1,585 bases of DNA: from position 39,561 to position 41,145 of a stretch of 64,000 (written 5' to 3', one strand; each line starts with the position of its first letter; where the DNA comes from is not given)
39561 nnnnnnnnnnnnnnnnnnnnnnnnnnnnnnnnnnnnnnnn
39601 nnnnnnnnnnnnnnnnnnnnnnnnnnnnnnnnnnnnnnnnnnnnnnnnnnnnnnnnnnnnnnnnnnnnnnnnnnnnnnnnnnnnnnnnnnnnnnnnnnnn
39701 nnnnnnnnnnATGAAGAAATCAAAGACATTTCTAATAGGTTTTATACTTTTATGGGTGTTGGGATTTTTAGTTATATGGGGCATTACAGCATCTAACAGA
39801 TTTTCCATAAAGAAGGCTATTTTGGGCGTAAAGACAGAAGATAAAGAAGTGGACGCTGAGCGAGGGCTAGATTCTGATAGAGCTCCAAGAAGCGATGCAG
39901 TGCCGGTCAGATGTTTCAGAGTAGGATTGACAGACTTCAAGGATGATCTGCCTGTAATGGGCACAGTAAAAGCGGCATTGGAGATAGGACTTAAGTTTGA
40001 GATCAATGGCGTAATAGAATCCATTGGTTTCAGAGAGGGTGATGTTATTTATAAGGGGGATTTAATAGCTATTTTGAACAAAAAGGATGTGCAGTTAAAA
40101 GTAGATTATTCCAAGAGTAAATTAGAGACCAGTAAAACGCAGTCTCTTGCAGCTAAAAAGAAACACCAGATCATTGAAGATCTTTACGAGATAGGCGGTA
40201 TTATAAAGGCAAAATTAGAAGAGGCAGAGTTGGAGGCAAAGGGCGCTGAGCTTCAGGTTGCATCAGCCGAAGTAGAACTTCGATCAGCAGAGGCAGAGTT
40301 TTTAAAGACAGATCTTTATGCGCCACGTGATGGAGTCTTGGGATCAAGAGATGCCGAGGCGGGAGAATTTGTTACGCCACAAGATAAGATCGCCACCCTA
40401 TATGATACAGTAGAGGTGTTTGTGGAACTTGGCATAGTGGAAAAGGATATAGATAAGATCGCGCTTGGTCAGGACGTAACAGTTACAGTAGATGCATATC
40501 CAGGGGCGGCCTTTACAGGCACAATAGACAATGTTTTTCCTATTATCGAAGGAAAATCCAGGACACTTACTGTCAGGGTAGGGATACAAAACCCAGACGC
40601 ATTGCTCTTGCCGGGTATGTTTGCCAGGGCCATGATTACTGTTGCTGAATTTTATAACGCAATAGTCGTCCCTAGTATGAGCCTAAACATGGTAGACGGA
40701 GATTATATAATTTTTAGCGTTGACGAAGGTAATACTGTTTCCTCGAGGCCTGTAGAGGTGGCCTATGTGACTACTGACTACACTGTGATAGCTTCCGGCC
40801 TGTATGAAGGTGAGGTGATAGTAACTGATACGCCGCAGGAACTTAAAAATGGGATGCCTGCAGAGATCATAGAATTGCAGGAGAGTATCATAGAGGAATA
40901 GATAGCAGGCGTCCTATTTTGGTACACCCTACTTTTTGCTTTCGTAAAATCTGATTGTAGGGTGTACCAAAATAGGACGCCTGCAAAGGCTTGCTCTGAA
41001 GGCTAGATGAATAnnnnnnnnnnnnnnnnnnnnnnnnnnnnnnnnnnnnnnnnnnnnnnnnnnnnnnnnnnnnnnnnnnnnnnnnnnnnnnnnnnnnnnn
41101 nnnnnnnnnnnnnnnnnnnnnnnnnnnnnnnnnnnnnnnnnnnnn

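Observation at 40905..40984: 28-bp perfect palindrome arms between the MFP and RND genes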

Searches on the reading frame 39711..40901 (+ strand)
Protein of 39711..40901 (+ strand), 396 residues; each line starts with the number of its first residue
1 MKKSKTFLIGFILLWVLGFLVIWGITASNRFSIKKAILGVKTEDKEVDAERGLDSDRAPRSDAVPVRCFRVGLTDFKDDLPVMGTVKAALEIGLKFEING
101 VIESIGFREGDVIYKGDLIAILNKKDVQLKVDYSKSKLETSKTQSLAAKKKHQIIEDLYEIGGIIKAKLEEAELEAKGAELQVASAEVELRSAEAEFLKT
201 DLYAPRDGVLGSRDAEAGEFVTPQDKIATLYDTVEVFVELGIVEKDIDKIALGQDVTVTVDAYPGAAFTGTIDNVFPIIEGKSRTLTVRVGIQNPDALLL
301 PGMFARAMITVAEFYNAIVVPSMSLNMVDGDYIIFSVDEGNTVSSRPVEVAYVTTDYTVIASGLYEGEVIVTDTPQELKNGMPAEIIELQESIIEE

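Call 7: search_protein_families(library=pfam, proteins=[window:39711-40901:+])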
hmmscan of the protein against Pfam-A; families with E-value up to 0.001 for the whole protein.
window:39711-40901:+ (396 aa): 2 families
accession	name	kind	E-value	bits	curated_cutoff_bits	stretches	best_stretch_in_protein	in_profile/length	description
PF16576.10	HlyD_D23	-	3.5e-31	108.6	30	1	95-305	23-214/214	Barrel-sandwich domain of CusB or HlyD membrane-fusion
PF13437.12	HlyD_3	-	5.1e-20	72.6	22.2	1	202-302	2-106/106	HlyD family secretion protein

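Call 10: find_encoding_contigs(protein=window:39711-40901:+, flank=10000, max_places=10)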
Protein window:39711-40901:+ (396 aa): no gene with exactly this product is on record in the collection.

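Call 13: find_homologous_proteins(query=window:39711-40901:+)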
Query window:39711-40901:+ (396 aa): 1152 proteins with E <= 0.001 among 8000 candidates; the best 120 are listed.
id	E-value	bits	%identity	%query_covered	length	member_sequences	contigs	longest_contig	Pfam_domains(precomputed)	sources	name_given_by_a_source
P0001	2.1e-249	845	100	100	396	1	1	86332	PF25973.1,PF25989.1,PF25990.1,PF25967.1,PF25944.1,PF25954.1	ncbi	ncbi:efflux RND transporter periplasmic adaptor subunit [Candidatus Omnitrophota bacterium]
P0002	6.5e-183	626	73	100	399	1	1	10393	PF25989.1,PF25967.1,PF25944.1,PF25954.1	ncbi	-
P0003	9.4e-180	616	74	97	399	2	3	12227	PF25973.1,PF25989.1,PF25990.1,PF25917.1,PF25954.1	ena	-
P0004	7.0e-179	613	73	100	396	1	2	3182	PF25973.1,PF25989.1,PF25967.1,PF25917.1,PF25954.1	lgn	-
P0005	1.1e-177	609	73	99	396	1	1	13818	PF25973.1,PF25989.1,PF25990.1,PF25967.1,PF25954.1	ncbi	ncbi:efflux RND transporter periplasmic adaptor subunit [Candidatus Omnitrophota bacterium]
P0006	2.9e-176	604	73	99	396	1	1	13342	PF25973.1,PF25989.1,PF25967.1,PF25917.1,PF25944.1,PF25954.1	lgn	-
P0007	3.6e-176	604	74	100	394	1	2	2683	PF25973.1,PF25989.1,PF25917.1,PF25944.1,PF25954.1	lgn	-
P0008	9.8e-175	599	74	100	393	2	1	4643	PF25989.1,PF25944.1,PF25954.1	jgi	-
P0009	1.0e-174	599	72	100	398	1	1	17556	PF25973.1,PF25989.1,PF25990.1,PF25967.1,PF25944.1,PF25954.1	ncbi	ncbi:MAG: efflux RND transporter periplasmic adaptor subunit, partial [Candidatus Omnitrophota bacte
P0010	2.9e-174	598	73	100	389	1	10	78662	PF25989.1,PF25990.1,PF25967.1,PF25944.1,PF25954.1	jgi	-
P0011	3.7e-174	597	72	100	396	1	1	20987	PF25973.1,PF25989.1,PF25990.1,PF25967.1,PF25917.1,PF25944.1,PF25954.1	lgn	-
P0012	4.6e-174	597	73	99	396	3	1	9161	PF25989.1,PF25990.1,PF25967.1,PF25944.1,PF25954.1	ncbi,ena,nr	ncbi:MAG: efflux RND transporter periplasmic adaptor subunit [Candidatus Omnitrophica bacterium]|nr:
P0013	6.2e-174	597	71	99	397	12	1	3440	PF25973.1,PF25989.1,PF25967.1,PF25917.1,PF25954.1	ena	-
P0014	1.1e-173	596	73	99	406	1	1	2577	PF25973.1,PF25989.1,PF25990.1,PF25967.1,PF25917.1,PF25944.1,PF25954.1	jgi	jgi:membrane fusion protein (multidrug efflux system)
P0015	1.2e-173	596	70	100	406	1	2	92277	PF25973.1,PF25989.1,PF25967.1,PF25954.1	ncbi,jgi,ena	-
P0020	2.9e-172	591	71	100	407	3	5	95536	PF25989.1,PF25990.1,PF25967.1,PF25944.1,PF25954.1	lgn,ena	-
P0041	1.2e-165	569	69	100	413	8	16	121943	PF25973.1,PF25989.1,PF25967.1,PF25917.1,PF25954.1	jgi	-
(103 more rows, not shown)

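Call 31: find_encoding_contigs(protein=P0001, flank=3000, max_places=3)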
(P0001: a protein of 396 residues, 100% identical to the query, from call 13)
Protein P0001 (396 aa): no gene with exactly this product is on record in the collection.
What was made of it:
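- Tried and rejected: Two look-ups (the window's own MFP and P0001) returned nothing (calls 10, 31).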

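Call 32: find_encoding_contigs(protein=P0002, flank=6000, max_places=2)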
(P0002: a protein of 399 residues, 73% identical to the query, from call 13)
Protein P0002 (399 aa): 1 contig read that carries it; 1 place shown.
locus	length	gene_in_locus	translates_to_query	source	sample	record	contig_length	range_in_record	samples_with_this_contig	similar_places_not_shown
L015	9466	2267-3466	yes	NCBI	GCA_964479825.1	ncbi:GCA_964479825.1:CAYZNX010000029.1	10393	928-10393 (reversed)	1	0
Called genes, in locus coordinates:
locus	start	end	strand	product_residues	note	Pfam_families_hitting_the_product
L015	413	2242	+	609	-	PF03544:TonB_C (weak), PF02321:OEP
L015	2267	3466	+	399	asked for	PF25944:Beta-barrel_RND (weak), PF25954:Beta-barrel_RND_2, PF25967:RND-MFP_C (weak), PF25989:YknX_C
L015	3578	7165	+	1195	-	PF00873:ACR_tran, PF03176:MMPL (faint), PF02355:SecD_SecF_C (weak), PF08220:HTH_DeoR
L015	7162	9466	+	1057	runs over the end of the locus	PF00873:ACR_tran, PF02355:SecD_SecF_C (faint)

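Call 33: find_encoding_contigs(protein=P0010, flank=6000, max_places=2)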
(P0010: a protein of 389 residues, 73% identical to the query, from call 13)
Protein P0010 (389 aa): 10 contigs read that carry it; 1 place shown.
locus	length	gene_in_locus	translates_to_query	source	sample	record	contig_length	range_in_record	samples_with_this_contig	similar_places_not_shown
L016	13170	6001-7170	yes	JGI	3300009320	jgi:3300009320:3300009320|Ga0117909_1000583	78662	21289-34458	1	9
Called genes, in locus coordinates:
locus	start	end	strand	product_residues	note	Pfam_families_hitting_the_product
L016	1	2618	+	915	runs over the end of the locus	-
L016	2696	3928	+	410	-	PF00480:ROK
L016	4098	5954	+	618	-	PF03544:TonB_C (weak), PF02321:OEP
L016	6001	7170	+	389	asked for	PF25944:Beta-barrel_RND (weak), PF25954:Beta-barrel_RND_2, PF25990:Beta-barrel_YknX (faint), PF25967:RND-MFP_C (faint), PF25989:YknX_C (weak)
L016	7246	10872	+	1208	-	PF00873:ACR_tran, PF03176:MMPL, PF02355:SecD_SecF_C (weak)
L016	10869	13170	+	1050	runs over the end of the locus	PF00873:ACR_tran, PF02355:SecD_SecF_C (faint)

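Call 36: find_encoding_contigs(protein=P0005, flank=6000, max_places=2)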
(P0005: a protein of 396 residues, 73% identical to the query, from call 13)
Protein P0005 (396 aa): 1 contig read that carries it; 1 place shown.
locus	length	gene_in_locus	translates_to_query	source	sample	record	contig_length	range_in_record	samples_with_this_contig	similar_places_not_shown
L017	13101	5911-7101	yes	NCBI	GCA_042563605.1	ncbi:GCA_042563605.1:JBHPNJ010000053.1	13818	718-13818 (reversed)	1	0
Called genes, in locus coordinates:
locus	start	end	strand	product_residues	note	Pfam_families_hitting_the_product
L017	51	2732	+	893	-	-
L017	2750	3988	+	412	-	PF13412:HTH_24 (weak), PF00480:ROK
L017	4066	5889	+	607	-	PF03544:TonB_C (weak), PF02321:OEP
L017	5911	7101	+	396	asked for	PF25973:BSH_CzcB (weak), PF25954:Beta-barrel_RND_2, PF25990:Beta-barrel_YknX (weak), PF25967:RND-MFP_C (weak), PF25989:YknX_C (weak)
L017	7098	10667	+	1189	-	PF00873:ACR_tran, PF03176:MMPL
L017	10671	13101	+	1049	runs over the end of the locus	PF00873:ACR_tran, PF02355:SecD_SecF_C (faint), PF03176:MMPL (faint)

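Call 37: find_encoding_contigs(protein=P0015, flank=6000, max_places=2)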
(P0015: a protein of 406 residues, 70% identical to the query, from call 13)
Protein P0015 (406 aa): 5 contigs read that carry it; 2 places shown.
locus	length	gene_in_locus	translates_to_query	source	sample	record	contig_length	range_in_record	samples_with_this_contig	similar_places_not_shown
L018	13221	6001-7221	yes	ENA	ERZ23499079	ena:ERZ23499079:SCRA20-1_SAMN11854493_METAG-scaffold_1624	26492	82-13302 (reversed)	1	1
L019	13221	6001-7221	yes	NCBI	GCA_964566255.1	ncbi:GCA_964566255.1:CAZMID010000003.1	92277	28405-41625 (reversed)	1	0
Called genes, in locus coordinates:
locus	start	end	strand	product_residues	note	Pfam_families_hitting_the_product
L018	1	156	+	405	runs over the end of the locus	-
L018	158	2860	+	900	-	PF00515:TPR_1 (weak), PF07719:TPR_2 (faint), PF13414:TPR_11 (weak)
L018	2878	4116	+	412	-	PF13412:HTH_24 (weak), PF00480:ROK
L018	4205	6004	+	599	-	PF03544:TonB_C, PF02321:OEP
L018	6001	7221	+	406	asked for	PF25973:BSH_CzcB (weak), PF25954:Beta-barrel_RND_2, PF25967:RND-MFP_C (weak), PF25989:YknX_C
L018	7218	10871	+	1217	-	PF00873:ACR_tran, PF03176:MMPL (weak), PF08220:HTH_DeoR (weak)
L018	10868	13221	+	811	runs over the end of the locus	?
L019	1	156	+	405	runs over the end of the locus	-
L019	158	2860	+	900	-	PF00515:TPR_1 (weak), PF07719:TPR_2 (faint), PF13414:TPR_11 (weak)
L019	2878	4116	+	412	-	PF13412:HTH_24 (weak), PF00480:ROK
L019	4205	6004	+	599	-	PF03544:TonB_C, PF02321:OEP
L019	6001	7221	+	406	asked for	PF25973:BSH_CzcB (weak), PF25954:Beta-barrel_RND_2, PF25967:RND-MFP_C (weak), PF25989:YknX_C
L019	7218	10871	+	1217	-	PF00873:ACR_tran, PF03176:MMPL (weak), PF08220:HTH_DeoR (weak)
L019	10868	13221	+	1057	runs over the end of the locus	PF00873:ACR_tran, PF02355:SecD_SecF_C (weak)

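Call 41: find_encoding_contigs(protein=P0003, flank=1500, max_places=2)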
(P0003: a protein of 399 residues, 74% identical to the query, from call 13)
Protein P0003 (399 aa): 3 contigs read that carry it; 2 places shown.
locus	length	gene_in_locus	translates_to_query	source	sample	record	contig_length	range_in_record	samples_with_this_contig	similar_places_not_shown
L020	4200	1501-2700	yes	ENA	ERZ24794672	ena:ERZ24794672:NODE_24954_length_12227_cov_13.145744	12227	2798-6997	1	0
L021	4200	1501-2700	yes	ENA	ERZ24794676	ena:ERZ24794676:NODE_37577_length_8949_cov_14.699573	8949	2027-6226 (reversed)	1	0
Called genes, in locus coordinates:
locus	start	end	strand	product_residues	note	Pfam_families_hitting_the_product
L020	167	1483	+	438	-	PF02321:OEP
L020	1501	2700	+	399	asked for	PF25917:BSH_RND (faint), PF25973:BSH_CzcB (weak), PF25954:Beta-barrel_RND_2, PF25990:Beta-barrel_YknX (faint), PF25989:YknX_C (weak)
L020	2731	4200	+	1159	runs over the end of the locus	PF00873:ACR_tran, PF03176:MMPL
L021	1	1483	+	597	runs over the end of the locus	PF03544:TonB_C (weak), PF02321:OEP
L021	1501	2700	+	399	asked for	PF25917:BSH_RND (faint), PF25973:BSH_CzcB (weak), PF25954:Beta-barrel_RND_2, PF25990:Beta-barrel_YknX (faint), PF25989:YknX_C (weak)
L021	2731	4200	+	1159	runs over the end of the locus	PF00873:ACR_tran, PF03176:MMPL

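Call 42: find_encoding_contigs(protein=P0009, flank=1500, max_places=2)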
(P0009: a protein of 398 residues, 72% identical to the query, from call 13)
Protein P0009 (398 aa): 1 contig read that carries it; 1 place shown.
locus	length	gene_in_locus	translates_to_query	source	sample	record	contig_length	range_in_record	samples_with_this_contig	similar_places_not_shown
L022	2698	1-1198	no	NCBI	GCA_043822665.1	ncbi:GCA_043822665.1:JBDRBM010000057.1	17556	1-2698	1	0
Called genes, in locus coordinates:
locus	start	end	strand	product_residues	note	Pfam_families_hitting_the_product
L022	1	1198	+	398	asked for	PF25973:BSH_CzcB (weak), PF25989:YknX_C (faint), PF25944:Beta-barrel_RND (weak), PF25954:Beta-barrel_RND_2, PF25990:Beta-barrel_YknX (faint), PF25967:RND-MFP_C (weak)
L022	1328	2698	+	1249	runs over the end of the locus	PF00873:ACR_tran, PF03176:MMPL, PF08220:HTH_DeoR (weak)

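Call 43: find_encoding_contigs(protein=P0011, flank=1500, max_places=2)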
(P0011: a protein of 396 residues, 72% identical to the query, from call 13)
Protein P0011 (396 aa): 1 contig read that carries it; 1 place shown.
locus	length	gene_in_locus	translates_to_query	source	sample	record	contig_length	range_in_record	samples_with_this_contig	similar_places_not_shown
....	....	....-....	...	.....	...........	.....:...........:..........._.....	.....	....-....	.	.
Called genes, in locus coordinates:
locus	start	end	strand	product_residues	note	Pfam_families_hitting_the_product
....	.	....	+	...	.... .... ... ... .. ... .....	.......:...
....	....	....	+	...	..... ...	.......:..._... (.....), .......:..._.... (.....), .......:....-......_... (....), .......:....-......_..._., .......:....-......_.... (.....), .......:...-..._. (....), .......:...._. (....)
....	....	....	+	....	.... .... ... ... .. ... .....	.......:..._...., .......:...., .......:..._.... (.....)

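Call 44: find_encoding_contigs(protein=P0020, flank=1500, max_places=2)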
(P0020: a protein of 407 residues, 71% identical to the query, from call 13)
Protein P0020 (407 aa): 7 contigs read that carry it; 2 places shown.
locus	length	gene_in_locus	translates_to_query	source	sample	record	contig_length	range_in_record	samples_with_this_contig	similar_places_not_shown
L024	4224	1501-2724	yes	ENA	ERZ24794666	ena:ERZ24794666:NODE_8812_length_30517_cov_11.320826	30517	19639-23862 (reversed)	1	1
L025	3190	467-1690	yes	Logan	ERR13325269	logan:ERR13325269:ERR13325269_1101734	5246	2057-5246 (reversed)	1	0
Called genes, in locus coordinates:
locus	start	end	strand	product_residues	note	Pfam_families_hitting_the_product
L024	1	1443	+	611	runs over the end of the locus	PF03544:TonB_C (weak), PF02321:OEP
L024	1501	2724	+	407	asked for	PF25944:Beta-barrel_RND (weak), PF25954:Beta-barrel_RND_2, PF25990:Beta-barrel_YknX (faint), PF25967:RND-MFP_C, PF25989:YknX_C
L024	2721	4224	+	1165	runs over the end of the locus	PF00873:ACR_tran, PF03176:MMPL, PF08220:HTH_DeoR (weak)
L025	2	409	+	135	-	?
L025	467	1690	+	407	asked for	PF25944:Beta-barrel_RND (weak), PF25954:Beta-barrel_RND_2, PF25990:Beta-barrel_YknX (faint), PF25967:RND-MFP_C, PF25989:YknX_C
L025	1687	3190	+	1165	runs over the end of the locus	PF00873:ACR_tran, PF03176:MMPL, PF08220:HTH_DeoR (weak)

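Call 63: find_encoding_contigs(protein=P0006, flank=1500, max_places=3)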
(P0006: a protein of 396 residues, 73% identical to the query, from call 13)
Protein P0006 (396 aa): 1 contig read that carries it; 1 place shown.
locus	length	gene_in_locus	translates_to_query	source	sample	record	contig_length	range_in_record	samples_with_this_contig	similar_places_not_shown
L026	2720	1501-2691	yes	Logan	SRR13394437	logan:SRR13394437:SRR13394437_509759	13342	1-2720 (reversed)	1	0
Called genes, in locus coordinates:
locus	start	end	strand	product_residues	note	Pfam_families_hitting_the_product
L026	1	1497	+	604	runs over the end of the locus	PF02321:OEP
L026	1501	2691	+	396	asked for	PF25917:BSH_RND (weak), PF25973:BSH_CzcB (weak), PF25944:Beta-barrel_RND (faint), PF25954:Beta-barrel_RND_2, PF25967:RND-MFP_C (weak), PF25989:YknX_C (weak)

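Call 64: find_encoding_contigs(protein=P0041, flank=1500, max_places=3)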
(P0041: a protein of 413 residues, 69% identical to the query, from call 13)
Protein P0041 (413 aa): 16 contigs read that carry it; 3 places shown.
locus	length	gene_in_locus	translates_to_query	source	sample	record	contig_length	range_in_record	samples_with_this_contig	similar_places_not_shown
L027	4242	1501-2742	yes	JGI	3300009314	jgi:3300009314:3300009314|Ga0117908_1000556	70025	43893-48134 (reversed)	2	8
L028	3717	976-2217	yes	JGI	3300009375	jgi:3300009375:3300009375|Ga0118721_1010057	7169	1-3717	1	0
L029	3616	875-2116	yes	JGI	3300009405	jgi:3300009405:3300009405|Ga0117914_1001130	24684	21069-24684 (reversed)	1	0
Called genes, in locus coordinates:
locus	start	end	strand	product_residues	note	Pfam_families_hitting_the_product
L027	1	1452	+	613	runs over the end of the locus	PF03544:TonB_C (weak), PF02321:OEP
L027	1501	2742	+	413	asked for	PF25917:BSH_RND (faint), PF25973:BSH_CzcB (weak), PF25954:Beta-barrel_RND_2, PF25967:RND-MFP_C (weak), PF25989:YknX_C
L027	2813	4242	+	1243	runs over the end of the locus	PF00873:ACR_tran, PF03176:MMPL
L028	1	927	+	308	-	?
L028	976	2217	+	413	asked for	PF25917:BSH_RND (faint), PF25973:BSH_CzcB (weak), PF25954:Beta-barrel_RND_2, PF25967:RND-MFP_C (weak), PF25989:YknX_C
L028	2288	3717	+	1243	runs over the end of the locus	PF00873:ACR_tran, PF03176:MMPL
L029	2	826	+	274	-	?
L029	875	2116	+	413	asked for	PF25917:BSH_RND (faint), PF25973:BSH_CzcB (weak), PF25954:Beta-barrel_RND_2, PF25967:RND-MFP_C (weak), PF25989:YknX_C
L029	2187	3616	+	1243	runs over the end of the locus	PF00873:ACR_tran, PF03176:MMPL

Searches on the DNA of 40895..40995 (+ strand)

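Call 60: search_dna_similar(query=window:40895-40995:+, collection=plasmids, mode=distant, max_evalue=1, max_rows=10)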
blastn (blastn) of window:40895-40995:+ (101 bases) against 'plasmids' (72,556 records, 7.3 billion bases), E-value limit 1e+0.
No match.

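Call 61: search_dna_similar(query=window:40895-40995:+, collection=phages, mode=distant, max_evalue=1, max_rows=10)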
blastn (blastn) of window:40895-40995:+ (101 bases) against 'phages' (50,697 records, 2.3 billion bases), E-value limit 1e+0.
Records with a match: 2; places in all: 2; records where one place covers at least 80% of the query: 0.
Best place of each record, by identity: 80-90% 2.
By first word of the organism name: Pectobacterium 2.
By host as written in the record: - 2.
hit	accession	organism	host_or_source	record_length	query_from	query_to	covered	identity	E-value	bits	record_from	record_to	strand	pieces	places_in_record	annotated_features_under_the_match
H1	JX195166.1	Pectobacterium phage My1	-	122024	38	65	28%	89.3%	9e-1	38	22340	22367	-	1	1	none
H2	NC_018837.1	Pectobacterium phage My1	-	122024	38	65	28%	89.3%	9e-1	38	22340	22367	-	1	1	none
